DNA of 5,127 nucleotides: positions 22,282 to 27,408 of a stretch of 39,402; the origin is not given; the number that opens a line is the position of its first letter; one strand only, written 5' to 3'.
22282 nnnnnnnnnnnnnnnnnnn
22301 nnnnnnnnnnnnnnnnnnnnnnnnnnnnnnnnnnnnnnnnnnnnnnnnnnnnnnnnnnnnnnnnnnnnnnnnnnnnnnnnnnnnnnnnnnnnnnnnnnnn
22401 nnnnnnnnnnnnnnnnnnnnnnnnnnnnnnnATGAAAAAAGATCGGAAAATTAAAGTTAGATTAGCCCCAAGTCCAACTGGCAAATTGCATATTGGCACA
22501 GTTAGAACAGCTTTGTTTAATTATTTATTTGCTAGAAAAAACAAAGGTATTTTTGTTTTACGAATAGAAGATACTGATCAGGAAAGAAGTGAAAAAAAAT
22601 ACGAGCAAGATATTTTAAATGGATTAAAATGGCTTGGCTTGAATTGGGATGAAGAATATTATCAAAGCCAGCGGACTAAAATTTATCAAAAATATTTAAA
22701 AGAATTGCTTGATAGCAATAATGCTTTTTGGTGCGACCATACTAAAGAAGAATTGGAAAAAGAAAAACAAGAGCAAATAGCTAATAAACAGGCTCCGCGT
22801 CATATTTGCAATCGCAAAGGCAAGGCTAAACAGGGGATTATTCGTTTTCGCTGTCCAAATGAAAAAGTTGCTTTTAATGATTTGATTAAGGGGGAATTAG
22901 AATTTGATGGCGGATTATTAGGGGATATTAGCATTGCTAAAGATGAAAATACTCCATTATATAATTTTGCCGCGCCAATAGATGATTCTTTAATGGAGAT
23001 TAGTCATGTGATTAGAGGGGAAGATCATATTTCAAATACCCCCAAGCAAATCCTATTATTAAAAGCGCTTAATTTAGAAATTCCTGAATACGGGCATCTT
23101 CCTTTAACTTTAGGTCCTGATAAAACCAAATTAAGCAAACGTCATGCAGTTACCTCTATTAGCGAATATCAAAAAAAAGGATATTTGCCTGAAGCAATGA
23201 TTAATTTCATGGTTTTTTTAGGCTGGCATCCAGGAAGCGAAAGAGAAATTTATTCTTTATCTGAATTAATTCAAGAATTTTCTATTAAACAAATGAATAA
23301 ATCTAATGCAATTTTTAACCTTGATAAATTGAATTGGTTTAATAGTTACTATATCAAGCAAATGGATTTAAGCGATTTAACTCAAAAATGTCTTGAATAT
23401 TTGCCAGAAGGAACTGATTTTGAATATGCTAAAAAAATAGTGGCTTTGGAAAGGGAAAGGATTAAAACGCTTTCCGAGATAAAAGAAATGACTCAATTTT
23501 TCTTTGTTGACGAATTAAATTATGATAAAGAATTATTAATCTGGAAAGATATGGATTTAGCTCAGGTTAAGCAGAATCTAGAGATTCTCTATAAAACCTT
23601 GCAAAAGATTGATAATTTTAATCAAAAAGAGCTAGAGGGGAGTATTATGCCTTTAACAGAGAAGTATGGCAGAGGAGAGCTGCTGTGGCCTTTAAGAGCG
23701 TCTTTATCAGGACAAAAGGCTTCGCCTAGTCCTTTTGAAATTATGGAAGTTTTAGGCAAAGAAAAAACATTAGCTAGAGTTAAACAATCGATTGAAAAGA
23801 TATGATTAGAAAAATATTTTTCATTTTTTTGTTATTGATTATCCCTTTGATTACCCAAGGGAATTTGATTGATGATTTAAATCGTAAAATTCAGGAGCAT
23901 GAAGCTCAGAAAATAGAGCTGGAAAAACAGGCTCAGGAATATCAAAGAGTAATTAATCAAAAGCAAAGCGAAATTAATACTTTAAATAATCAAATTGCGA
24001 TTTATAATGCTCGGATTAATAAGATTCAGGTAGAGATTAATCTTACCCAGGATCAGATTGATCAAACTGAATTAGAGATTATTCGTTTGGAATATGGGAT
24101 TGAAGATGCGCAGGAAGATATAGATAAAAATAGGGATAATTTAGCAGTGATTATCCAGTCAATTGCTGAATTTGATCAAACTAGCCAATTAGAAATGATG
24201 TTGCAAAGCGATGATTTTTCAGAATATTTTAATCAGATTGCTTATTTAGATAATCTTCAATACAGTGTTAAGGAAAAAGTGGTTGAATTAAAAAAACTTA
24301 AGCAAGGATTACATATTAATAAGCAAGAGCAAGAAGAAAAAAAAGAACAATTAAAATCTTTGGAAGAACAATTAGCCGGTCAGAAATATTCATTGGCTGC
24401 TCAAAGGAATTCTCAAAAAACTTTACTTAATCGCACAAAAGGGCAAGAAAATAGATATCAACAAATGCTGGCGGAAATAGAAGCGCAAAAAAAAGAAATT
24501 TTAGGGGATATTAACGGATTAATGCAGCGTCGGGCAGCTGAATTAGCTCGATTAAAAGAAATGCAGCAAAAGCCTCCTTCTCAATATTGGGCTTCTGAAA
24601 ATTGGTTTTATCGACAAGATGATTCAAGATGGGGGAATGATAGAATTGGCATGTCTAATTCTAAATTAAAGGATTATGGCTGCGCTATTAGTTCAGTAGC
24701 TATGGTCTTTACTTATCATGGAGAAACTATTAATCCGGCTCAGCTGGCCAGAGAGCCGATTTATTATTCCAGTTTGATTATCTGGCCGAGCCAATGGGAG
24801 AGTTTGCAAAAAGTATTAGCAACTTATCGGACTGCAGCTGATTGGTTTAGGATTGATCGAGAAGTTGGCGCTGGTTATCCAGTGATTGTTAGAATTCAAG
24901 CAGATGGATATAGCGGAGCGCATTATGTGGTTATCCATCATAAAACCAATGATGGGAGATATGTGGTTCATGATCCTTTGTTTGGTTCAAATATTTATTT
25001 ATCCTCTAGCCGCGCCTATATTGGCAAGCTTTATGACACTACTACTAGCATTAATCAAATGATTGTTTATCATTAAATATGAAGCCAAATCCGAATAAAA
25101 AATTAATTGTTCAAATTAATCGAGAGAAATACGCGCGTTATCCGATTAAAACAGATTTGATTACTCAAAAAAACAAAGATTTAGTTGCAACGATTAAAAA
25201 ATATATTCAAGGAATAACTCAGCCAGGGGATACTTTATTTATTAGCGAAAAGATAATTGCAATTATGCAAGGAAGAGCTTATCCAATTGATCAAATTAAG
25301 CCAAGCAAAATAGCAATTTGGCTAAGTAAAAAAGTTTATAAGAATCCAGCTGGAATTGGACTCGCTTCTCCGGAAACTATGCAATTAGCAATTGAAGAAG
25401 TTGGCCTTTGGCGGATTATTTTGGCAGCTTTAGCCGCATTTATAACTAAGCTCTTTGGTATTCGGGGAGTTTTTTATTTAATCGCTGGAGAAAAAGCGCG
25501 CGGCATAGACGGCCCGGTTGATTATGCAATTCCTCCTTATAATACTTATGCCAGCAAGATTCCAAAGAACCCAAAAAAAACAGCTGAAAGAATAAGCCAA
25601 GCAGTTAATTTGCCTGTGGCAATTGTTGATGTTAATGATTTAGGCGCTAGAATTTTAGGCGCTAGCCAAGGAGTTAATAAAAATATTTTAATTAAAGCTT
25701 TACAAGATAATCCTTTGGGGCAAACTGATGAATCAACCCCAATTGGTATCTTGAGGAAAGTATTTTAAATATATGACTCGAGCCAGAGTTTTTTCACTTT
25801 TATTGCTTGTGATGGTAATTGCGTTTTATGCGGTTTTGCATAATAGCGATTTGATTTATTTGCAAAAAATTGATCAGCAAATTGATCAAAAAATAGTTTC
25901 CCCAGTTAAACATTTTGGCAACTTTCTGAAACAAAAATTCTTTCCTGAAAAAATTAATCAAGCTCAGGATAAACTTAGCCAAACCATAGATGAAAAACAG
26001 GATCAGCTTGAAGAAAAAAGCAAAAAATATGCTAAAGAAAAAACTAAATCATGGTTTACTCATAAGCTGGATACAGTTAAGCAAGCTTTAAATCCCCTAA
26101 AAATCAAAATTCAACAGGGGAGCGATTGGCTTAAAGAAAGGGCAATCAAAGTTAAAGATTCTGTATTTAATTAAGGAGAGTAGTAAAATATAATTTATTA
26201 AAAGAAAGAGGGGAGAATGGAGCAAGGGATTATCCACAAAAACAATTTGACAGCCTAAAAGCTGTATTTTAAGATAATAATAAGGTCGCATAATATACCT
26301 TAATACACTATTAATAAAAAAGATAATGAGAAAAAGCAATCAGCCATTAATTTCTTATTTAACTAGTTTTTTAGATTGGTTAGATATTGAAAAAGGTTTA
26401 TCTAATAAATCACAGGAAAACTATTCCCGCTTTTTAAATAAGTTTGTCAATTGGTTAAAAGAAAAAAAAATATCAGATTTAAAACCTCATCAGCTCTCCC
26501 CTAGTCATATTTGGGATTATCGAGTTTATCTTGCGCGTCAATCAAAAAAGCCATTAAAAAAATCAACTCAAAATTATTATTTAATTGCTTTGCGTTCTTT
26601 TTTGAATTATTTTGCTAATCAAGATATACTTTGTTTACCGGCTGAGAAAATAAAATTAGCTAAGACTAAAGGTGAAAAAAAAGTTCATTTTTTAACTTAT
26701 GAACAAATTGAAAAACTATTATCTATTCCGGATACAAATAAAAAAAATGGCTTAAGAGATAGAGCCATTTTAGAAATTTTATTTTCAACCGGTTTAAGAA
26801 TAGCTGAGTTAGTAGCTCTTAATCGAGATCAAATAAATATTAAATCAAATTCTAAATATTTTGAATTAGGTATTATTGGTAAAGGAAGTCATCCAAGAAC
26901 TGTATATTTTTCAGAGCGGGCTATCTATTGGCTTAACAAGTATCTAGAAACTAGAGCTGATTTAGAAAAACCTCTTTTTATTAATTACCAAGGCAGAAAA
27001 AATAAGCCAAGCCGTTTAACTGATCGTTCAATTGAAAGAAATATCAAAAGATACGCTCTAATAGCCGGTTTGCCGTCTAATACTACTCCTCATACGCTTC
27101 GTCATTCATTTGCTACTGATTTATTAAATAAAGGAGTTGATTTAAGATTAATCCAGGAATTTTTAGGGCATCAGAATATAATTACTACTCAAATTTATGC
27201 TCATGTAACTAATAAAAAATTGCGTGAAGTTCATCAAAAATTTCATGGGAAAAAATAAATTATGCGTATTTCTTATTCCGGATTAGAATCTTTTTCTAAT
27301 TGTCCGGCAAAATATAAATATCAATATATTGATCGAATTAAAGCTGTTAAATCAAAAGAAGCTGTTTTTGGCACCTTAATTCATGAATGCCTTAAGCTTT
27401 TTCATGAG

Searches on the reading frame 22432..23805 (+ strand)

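Call 75: search_protein_families(library=pfam, proteins=[window:22432-23805:+], max_evalue=0.00001)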
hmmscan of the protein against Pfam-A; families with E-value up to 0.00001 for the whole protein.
window:22432-23805:+ (457 aa): 2 families
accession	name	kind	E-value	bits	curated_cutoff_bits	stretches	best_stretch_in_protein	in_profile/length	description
PF00749.27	tRNA-synt_1c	-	2.1e-94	316.4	23.4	1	6-302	1-314/314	tRNA synthetases class I (E and Q), catalytic domain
PF19269.4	Anticodon_2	-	2.6e-29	102.9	23.6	1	316-453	2-140/141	Anticodon binding domain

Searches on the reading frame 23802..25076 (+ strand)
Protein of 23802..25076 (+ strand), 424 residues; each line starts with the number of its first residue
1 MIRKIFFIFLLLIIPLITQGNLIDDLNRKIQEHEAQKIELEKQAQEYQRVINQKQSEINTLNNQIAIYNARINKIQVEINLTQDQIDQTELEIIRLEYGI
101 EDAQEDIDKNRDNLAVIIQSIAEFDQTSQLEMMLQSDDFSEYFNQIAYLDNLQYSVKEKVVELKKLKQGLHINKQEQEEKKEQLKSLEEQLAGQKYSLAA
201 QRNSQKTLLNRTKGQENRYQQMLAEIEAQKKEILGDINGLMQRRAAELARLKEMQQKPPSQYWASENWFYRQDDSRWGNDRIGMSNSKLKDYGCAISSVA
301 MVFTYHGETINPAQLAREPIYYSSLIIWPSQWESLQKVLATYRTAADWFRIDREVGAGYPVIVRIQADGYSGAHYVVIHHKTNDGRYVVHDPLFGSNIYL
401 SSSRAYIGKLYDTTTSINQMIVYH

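Call 75: search_protein_families(library=pfam, proteins=[window:23802-25076:+], max_evalue=0.00001)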
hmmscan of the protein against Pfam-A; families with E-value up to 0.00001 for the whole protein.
window:23802-25076:+ (424 aa): 1 family
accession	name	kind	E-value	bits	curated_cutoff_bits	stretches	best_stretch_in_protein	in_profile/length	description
PF13529.12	Peptidase_C39_2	-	2.6e-11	44.7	24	1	286-392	11-142/143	Peptidase_C39 like family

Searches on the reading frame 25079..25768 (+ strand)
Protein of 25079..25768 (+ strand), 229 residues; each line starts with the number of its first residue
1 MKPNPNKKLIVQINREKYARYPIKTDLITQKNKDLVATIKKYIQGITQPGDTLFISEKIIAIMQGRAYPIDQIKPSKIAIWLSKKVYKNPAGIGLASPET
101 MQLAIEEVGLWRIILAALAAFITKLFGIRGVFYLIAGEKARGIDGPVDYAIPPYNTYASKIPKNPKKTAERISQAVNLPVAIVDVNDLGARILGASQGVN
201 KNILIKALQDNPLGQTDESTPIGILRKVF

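Call 75: search_protein_families(library=pfam, proteins=[window:25079-25768:+], max_evalue=0.00001)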
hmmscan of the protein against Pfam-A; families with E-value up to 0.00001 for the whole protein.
window:25079-25768:+ (229 aa): 1 family
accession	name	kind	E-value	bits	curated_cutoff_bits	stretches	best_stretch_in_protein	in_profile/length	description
PF01996.21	F420_ligase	-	5e-10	39.7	25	1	23-176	2-134/218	F420-0:Gamma-glutamyl ligase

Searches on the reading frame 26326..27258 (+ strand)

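Call 76: search_protein_families(library=pfam, proteins=[window:26326-27258:+], max_evalue=0.00001)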
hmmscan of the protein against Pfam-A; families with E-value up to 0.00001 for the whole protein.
window:26326-27258:+ (310 aa): 4 families
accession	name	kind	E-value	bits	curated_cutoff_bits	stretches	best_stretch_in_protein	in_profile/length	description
PF00589.27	Phage_integrase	-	1.1e-41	142.9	27.1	1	122-296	2-170/172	Phage integrase family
PF02899.23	Phage_int_SAM_1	-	1.6e-12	48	22.3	1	13-96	2-79/83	Phage integrase, N-terminal SAM-like domain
PF13495.12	Phage_int_SAM_4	-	3.4e-10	40.6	27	1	23-101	12-83/85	Phage integrase, N-terminal SAM-like domain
PF13102.12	Phage_int_SAM_5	-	5.4e-07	30.4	22.3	1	9-102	3-88/98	Phage integrase SAM-like domain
